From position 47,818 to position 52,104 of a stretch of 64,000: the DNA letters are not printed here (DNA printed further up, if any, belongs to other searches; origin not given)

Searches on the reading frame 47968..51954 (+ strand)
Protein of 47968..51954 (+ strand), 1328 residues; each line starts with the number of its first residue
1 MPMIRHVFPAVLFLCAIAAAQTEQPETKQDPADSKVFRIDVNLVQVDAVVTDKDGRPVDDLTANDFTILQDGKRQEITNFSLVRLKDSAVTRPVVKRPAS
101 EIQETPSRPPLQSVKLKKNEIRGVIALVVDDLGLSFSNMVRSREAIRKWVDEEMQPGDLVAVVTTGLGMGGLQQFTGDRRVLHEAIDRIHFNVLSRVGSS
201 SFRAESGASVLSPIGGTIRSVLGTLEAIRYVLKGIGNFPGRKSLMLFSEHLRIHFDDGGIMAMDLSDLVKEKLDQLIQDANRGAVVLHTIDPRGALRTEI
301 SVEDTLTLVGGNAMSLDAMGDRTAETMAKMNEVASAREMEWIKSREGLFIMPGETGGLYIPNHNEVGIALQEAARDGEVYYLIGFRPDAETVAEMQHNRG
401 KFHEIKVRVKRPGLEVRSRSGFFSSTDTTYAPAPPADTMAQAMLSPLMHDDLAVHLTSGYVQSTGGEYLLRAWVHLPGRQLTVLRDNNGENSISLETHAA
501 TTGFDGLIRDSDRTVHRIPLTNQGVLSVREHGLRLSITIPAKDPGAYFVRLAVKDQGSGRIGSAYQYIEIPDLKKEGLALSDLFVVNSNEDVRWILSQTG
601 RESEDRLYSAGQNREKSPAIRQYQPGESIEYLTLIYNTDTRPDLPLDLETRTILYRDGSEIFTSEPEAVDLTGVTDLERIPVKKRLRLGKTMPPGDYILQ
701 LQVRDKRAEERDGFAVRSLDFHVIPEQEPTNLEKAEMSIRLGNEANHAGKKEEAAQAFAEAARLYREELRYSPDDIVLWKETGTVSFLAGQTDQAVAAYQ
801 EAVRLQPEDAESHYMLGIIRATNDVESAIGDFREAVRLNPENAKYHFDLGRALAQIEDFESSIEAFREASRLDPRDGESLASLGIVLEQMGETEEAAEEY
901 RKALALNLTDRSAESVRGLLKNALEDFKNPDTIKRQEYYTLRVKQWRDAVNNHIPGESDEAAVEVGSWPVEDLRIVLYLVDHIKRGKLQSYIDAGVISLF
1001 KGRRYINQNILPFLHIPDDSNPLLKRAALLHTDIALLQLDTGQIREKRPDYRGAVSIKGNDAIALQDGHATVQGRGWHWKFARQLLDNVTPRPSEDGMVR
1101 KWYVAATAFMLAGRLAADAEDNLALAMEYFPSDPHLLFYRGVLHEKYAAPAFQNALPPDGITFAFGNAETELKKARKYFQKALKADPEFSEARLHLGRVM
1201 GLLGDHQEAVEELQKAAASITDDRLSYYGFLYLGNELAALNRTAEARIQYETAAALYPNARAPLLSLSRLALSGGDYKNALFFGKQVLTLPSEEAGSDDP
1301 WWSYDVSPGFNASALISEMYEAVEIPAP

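Call 7: search_protein_families(library=pfam, proteins=[window:47968-51954:+])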
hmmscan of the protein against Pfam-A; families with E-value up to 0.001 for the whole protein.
window:47968-51954:+ (1328 aa): 17 families
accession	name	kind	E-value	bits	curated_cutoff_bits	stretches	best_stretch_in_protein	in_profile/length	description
PF07719.23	TPR_2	-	4.7e-30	101.6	27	2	843-876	1-34/34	Tetratricopeptide repeat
PF13432.12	TPR_16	-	4.4e-26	91.4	32.7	4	822-875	10-63/65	Tetratricopeptide repeat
PF13414.12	TPR_11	-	2.5e-25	88.3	26.8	2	787-819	5-37/42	TPR repeat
PF13431.12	TPR_17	-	3.2e-22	77.3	24.4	0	1178-1210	1-33/34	Tetratricopeptide repeat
PF13181.12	TPR_8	-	9.3e-22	75.7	25.7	0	843-875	1-33/34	Tetratricopeptide repeat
PF00515.34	TPR_1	-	1.8e-21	75.4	27.8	0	879-907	3-31/34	Tetratricopeptide repeat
PF14559.12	TPR_19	-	1e-15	58.3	25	1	1169-1223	4-58/68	Tetratricopeptide repeat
PF13428.12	TPR_14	-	7.2e-15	54.5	23.5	0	778-818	3-43/44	Tetratricopeptide repeat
PF13424.12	TPR_12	-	5.7e-14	52.5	30.1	0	740-806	8-75/77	Tetratricopeptide repeat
PF23914.1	TPR_CcmH_CycH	-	9.2e-14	52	42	2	806-906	46-150/158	Cytochrome c-type biogenesis protein H TPR domain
PF24575.1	TPR_Slam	-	1.6e-08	35.4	35.2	0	819-860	57-98/104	Surface lipoprotein assembly modifier, N-terminal TPR repeats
PF13174.12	TPR_6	-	1.4e-07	32.2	26.3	0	1191-1216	1-26/33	Tetratricopeptide repeat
PF13371.12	TPR_9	-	4.8e-07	30.1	35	0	758-812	11-65/73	Tetratricopeptide repeat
PF12895.13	ANAPC3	-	3e-05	24.7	27.2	0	790-868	3-81/82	Anaphase-promoting complex, cyclosome, subunit 3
PF17874.7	TPR_MalT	-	0.00014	21.7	45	0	735-835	40-141/336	MalT-like TPR region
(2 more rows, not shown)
